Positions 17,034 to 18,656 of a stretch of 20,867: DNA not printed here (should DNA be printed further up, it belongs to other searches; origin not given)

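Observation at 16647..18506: Co-oriented DUF815 ATPase (with a 230-aa N-terminal domain of unknown function) and TerB-like protein: candidate uncharacterised two-gene module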

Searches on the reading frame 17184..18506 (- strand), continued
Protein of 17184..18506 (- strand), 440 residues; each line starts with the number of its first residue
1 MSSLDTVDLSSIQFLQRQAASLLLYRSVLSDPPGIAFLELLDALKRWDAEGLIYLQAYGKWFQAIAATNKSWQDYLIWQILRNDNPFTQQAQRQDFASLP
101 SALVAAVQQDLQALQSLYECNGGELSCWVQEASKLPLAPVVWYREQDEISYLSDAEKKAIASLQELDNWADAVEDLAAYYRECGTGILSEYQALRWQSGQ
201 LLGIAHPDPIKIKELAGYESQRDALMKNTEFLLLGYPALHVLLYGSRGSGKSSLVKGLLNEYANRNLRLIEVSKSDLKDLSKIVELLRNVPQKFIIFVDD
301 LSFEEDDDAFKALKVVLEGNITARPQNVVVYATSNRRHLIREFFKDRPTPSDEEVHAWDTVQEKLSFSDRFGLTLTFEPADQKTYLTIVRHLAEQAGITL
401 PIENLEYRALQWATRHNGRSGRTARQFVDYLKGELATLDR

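Call 44: find_homologous_proteins(query=L076:10537-11904:+, max_evalue=1e-20)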
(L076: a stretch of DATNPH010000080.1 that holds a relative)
Query L076:10537-11904:+ (455 aa): 8000 proteins with E <= 1e-20 among 8000 candidates; the best 120 are listed.
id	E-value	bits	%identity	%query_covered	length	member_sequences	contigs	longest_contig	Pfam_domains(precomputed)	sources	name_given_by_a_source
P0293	1.1e-289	978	100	97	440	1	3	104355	PF10923.15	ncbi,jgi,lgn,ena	ncbi:MAG TPA: ATP-binding protein [Coleofasciculaceae cyanobacterium]|jgi:hypothetical protein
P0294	3.7e-288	973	99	97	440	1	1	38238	PF10923.15,PF13191.13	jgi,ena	jgi:hypothetical protein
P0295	2.7e-259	878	89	97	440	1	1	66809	PF10923.15,PF13191.13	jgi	jgi:hypothetical protein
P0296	3.7e-258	875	89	97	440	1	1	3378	PF10923.15,PF13191.13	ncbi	-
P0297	5.2e-258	874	89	97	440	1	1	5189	PF10923.15,PF13191.13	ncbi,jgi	jgi:hypothetical protein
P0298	1.5e-256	869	89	97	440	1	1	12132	PF10923.15,PF13191.13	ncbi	-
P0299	1.8e-256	869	89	97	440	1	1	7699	PF10923.15,PF13191.13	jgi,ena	jgi:hypothetical protein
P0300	3.4e-256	868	88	97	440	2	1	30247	PF10923.15,PF13191.13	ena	-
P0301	7.3e-256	867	88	97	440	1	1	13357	PF10923.15,PF13191.13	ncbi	-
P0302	1.0e-255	867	89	97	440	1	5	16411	PF10923.15,PF13191.13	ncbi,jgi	jgi:hypothetical protein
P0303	1.2e-253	860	88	97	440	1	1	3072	PF10923.15,PF13191.13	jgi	-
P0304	1.5e-253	859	88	97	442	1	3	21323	PF10923.15,PF13191.13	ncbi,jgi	ncbi:MAG TPA: ATP-binding protein [Coleofasciculaceae cyanobacterium]|jgi:hypothetical protein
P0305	5.5e-253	858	87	97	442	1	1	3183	PF10923.15,PF13191.13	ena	-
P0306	5.5e-253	858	88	97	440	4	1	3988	PF10923.15,PF13191.13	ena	-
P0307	6.8e-253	857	88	97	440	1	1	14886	PF10923.15,PF13191.13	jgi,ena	-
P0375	2.1e-206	704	72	96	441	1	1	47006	PF10923.15,PF13191.13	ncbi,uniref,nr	ncbi:ATP-binding protein [Microseira wollei]|uniref:Biotin carboxylase n=1 Tax=Microseira wollei NIE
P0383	6.5e-206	702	71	96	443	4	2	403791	PF10923.15,PF13191.13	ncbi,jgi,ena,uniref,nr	ncbi:ATP-binding protein [Microcoleus sp. FACHB-831]|jgi:hypothetical protein|uniref:ATP-binding pro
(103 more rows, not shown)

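Call 45: find_encoding_contigs(protein=P0375, flank=8000, max_places=3)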
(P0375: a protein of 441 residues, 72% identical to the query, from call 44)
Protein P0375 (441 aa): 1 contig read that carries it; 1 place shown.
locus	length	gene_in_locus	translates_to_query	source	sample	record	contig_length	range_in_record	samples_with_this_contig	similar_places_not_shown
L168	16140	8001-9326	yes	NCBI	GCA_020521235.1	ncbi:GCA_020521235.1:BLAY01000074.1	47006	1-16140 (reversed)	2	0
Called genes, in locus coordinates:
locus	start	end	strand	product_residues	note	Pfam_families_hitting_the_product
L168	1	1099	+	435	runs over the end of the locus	PF00890:FAD_binding_2 (faint), PF03486:HI0933_like, PF22780:HI0933_like_1st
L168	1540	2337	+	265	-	PF05050:Methyltransf_21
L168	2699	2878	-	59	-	-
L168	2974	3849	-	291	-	-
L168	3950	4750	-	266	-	-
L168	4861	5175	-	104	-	PF00936:BMC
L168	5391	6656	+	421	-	PF12323:HTH_OrfB_IS605, PF01385:OrfB_IS605, PF07282:Cas12f1-like_TNB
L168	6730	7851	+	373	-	PF15615:TerB_C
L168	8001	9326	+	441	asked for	PF10923:BrxC_BrxD, PF13191:AAA_16 (faint)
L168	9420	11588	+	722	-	PF04851:ResIII, PF00270:DEAD, PF00271:Helicase_C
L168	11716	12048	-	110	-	PF05016:ParE_toxin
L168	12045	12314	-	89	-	-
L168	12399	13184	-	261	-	PF13267:DUF4058 (weak)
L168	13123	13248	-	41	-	-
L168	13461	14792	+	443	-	PF13191:AAA_16 (weak)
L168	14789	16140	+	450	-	PF13371:TPR_9, PF13432:TPR_16, PF00515:TPR_1, PF07719:TPR_2, PF13181:TPR_8, PF13432:TPR_16, PF13414:TPR_11, PF00515:TPR_1, +48 more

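Call 46: find_encoding_contigs(protein=P0383, flank=8000, max_places=2)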
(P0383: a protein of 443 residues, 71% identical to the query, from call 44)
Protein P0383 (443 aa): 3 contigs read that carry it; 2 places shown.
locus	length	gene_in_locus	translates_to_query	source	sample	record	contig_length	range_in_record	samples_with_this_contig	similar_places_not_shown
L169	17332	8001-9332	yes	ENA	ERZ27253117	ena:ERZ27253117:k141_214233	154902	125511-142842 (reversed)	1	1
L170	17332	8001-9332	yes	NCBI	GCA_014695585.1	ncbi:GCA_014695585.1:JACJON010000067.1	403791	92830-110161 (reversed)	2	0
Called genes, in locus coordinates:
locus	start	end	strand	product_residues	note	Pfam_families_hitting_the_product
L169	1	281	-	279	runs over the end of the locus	PF00149:Metallophos, PF12850:Metallophos_2 (weak)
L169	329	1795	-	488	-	PF01134:GIDA (weak), PF01266:DAO (faint), PF03486:HI0933_like (faint), PF05834:Lycopene_cycl (faint), PF07992:Pyr_redox_2, PF12831:FAD_oxidored (faint), PF00070:Pyr_redox, PF02852:Pyr_redox_dim, +1 more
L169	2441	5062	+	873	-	PF00989:PAS, PF08448:PAS_4, PF13188:PAS_8, PF13426:PAS_9, PF00989:PAS (weak), PF08448:PAS_4, PF00512:HisKA (weak), PF02518:HATPase_c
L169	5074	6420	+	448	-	PF13191:AAA_16 (faint), PF05673:DUF815, PF00004:AAA (weak)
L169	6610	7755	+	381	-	-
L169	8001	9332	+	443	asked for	PF10923:BrxC_BrxD, PF13191:AAA_16 (weak)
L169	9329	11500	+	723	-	PF04851:ResIII, PF00270:DEAD, PF00271:Helicase_C, PF19306:WHD_Lhr (faint)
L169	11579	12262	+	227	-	-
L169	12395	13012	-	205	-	PF12973:Cupin_7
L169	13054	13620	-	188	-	PF07638:Sigma70_ECF, PF04542:Sigma70_r2, PF08281:Sigma70_r4_2, PF04545:Sigma70_r4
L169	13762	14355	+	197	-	PF13668:Ferritin_2, PF14530:DUF4439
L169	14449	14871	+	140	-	PF13279:4HBT_2, PF03061:4HBT (weak)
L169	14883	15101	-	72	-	-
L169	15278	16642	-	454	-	PF00501:AMP-binding, PF13193:AMP-binding_C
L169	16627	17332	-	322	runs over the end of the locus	PF21508:MenC_N, PF13378:MR_MLE_C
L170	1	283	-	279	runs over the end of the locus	PF00149:Metallophos, PF12850:Metallophos_2 (weak)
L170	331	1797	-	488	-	PF01134:GIDA (weak), PF01266:DAO (faint), PF03486:HI0933_like (faint), PF05834:Lycopene_cycl (faint), PF07992:Pyr_redox_2, PF12831:FAD_oxidored (faint), PF00070:Pyr_redox, PF02852:Pyr_redox_dim, +1 more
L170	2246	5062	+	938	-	PF00989:PAS, PF08448:PAS_4, PF13188:PAS_8 (weak), PF13426:PAS_9, PF08448:PAS_4, PF00512:HisKA (faint), PF02518:HATPase_c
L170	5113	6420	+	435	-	PF05673:DUF815, PF13191:AAA_16 (weak), PF00004:AAA (weak)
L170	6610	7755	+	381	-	-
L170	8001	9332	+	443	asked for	PF10923:BrxC_BrxD, PF13191:AAA_16 (weak)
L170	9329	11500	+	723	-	PF04851:ResIII, PF00270:DEAD, PF00271:Helicase_C, PF19306:WHD_Lhr (faint)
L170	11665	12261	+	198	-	-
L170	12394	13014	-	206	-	PF12973:Cupin_7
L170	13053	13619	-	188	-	PF07638:Sigma70_ECF, PF04542:Sigma70_r2, PF08281:Sigma70_r4_2, PF04545:Sigma70_r4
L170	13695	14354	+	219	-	PF13668:Ferritin_2, PF14530:DUF4439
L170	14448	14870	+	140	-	PF13279:4HBT_2, PF03061:4HBT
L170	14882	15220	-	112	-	-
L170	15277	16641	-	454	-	PF00501:AMP-binding, PF13193:AMP-binding_C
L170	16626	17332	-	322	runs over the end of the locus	PF21508:MenC_N, PF13378:MR_MLE_C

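Call 47: predict_structure(alignment_id=A3)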
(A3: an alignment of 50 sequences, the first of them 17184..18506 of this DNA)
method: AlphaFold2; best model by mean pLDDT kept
length: 440 residues; sequences in the alignment: 50
mean_pLDDT: 76.3   pTM: 0.66
mean pLDDT of the five models: 76.3, 72.8, 70.9, 67.7, 57.8
residues with pLDDT >= 90: 123; 70-90: 190; 50-70: 67; < 50: 60
segments of 3 or more residues with pLDDT < 50: 145-149, 320-322, 340-380, 417-421
pLDDT, mean of each block of 10 residues (from residue 1): 67 94 95 95 87 91 89 91 92 92 97 94 85 77 51 84 93 94 84 89 79 74 80 74 58 82 87 84 84 83 63 64 68 60 41 35 25 27 73 86 88 54 71 78
secondary structure, 60 per line:
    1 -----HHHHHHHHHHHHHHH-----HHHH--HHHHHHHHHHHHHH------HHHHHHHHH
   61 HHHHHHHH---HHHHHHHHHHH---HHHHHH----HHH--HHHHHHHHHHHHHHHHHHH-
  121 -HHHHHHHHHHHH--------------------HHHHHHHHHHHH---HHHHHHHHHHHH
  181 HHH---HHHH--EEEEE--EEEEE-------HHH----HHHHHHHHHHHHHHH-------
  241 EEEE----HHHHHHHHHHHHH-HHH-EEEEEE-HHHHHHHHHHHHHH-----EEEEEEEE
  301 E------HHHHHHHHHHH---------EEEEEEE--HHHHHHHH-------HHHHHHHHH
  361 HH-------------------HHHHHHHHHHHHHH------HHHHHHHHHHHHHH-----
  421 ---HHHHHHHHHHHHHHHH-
elements in order: H6-20 H26-29 H32-45 H52-68 H72-82 H86-91 H101-119 H122-133 H154-165 H169-183 H187-190 E193-197 E200-204 H219-233 E241-244 H249-261 E267-272 H274-287 E293-301 H308-318 E328-334 H337-344 H352-362 H382-395 H402-415 H424-439

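Call 51: fold_search(model_id=the predicted structure, library=pdb)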
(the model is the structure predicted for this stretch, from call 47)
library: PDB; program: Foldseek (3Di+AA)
matches with E <= 10: 648; with E <= 0.001: 59
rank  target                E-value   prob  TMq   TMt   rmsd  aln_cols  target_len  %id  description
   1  9dx4_A                1.5e-05  1.00  0.32  0.48   6.3       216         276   19  EcRuvB T102R mutant (released 2026-01-21)
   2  9dx4_B                5.5e-05  1.00  0.32  0.45   6.2       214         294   19  EcRuvB T102R mutant (released 2026-01-21)
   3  1in6                  7.7e-05  1.00  0.35  0.49   6.5       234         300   17  THERMOTOGA MARITIMA RUVB K64R MUTANT (released 2001-08-08)
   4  9dx5_F                1.1e-04  1.00  0.33  0.51   6.2       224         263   19  EcRuvB T102R hexamer assembly (released 2026-01-21)
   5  9dx4_D                1.3e-04  1.00  0.32  0.45   6.3       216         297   18  EcRuvB T102R mutant (released 2026-01-21)
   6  9dx5_D                1.5e-04  1.00  0.33  0.50   6.1       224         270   20  EcRuvB T102R hexamer assembly (released 2026-01-21)
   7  9dx4_C                1.5e-04  1.00  0.32  0.46   5.9       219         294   18  EcRuvB T102R mutant (released 2026-01-21)
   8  3whk_H                1.5e-04  1.00  0.30  0.49  11.6       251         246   18  Crystal structure of PAN-Rpt5C chimera (released 2014-03-26)
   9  9dx3_F                1.6e-04  1.00  0.31  0.42   8.7       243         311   18  EcRuvB 9-mer pre-assembly complex (released 2026-01-21)
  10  3whk_A                1.8e-04  1.00  0.30  0.48  11.5       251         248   18  Crystal structure of PAN-Rpt5C chimera (released 2014-03-26)
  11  3whk_B                2.0e-04  1.00  0.30  0.49  11.6       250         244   18  Crystal structure of PAN-Rpt5C chimera (released 2014-03-26)
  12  5vqa                  2.0e-04  1.00  0.25  0.29  16.9       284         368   19  Structure of human TRIP13, ATP-bound form (released 2017-06-14)
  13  3whk_E                2.1e-04  1.00  0.30  0.49  11.5       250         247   18  Crystal structure of PAN-Rpt5C chimera (released 2014-03-26)
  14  8k0g_F                2.1e-04  1.00  0.28  0.31  11.5       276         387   18  Cryo-EM structure of human 26S RP (Ed state) bound to K11/K48-branched ubiquitin (Ub) chain composed of four Ub. (released 2025-01-22)
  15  7upt_D                2.1e-04  1.00  0.26  0.36  13.6       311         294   17  Human mitochondrial AAA protein ATAD1 (with a catalytic dead mutation) in complex with a peptide substrate (open confo (released 2022-06-15)
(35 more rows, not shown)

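Call 88: search_protein_families(library=pfam, proteins=[L170:6610-7755:+, L170:11665-12261:+, L002:7655-8008:+], max_evalue=1)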
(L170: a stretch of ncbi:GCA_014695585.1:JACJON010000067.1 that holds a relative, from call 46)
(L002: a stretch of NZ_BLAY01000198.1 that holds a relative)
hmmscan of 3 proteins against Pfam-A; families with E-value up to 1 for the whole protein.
L170:6610-7755:+ (381 aa): 27 families (the best 25 are shown)
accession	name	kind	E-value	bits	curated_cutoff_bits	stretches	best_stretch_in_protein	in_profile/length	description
PF15615.11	TerB_C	-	4.4e-14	53.4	26.3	1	191-373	8-147/148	TerB-C domain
PF00038.26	Filament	-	5.6e-05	23.3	40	2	132-213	51-132/313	Intermediate filament protein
PF10473.14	CENP-F_leu_zip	-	0.00043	20.8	34.5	1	139-221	7-89/140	Leucine-rich repeats of kinetochore protein Cenp-F/LEK1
PF04977.20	DivIC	-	0.0014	18.8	28.9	1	36-85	2-51/80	Septum formation initiator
PF17675.6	APG6_N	-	0.0041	18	45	1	139-249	13-125/132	Apg6 coiled-coil region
PF12325.13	TMF_TATA_bd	-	0.008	16.7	29.1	2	152-191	15-54/115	TATA element modulatory factor 1 TATA binding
PF24922.1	ACBP4_C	-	0.0085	16.8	31.2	2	222-264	6-48/105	Acyl-CoA-binding domain-containing protein 4-6, C-terminal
PF08614.16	ATG16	-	0.013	16.1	33.7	1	130-231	76-177/200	Autophagy protein 16 (ATG16)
PF08647.16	BRE1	-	0.014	15.9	27.9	1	140-207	1-68/95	BRE1 E3 ubiquitin ligase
PF13863.11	DUF4200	-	0.024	15.4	29.7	1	132-221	14-103/119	Domain of unknown function (DUF4200)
PF20492.3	ERM_helical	-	0.028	14.9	40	1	55-141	31-117/120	Ezrin/radixin/moesin, alpha-helical domain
PF13159.12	DUF3994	-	0.071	13.5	25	1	83-151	47-115/123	Domain of unknown function (DUF3994)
PF05064.18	Nsp1_C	-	0.11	12.8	24.1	1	125-179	59-113/114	Nsp1-like C-terminal region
PF09497.15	Med12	-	0.15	13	25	1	259-313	3-59/63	Transcription mediator complex subunit Med12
PF19220.6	Rod_CreS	-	0.17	11.3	100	1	118-273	17-172/359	Crescentin, rod domain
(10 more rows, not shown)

L170:11665-12261:+ (198 aa): 1 family
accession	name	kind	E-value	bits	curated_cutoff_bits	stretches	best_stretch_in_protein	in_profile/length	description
PF11360.13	DUF3110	-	0.18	12.5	20.2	1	25-75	32-82/84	Protein of unknown function (DUF3110)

L002:7655-8008:+ (117 aa): 0 families
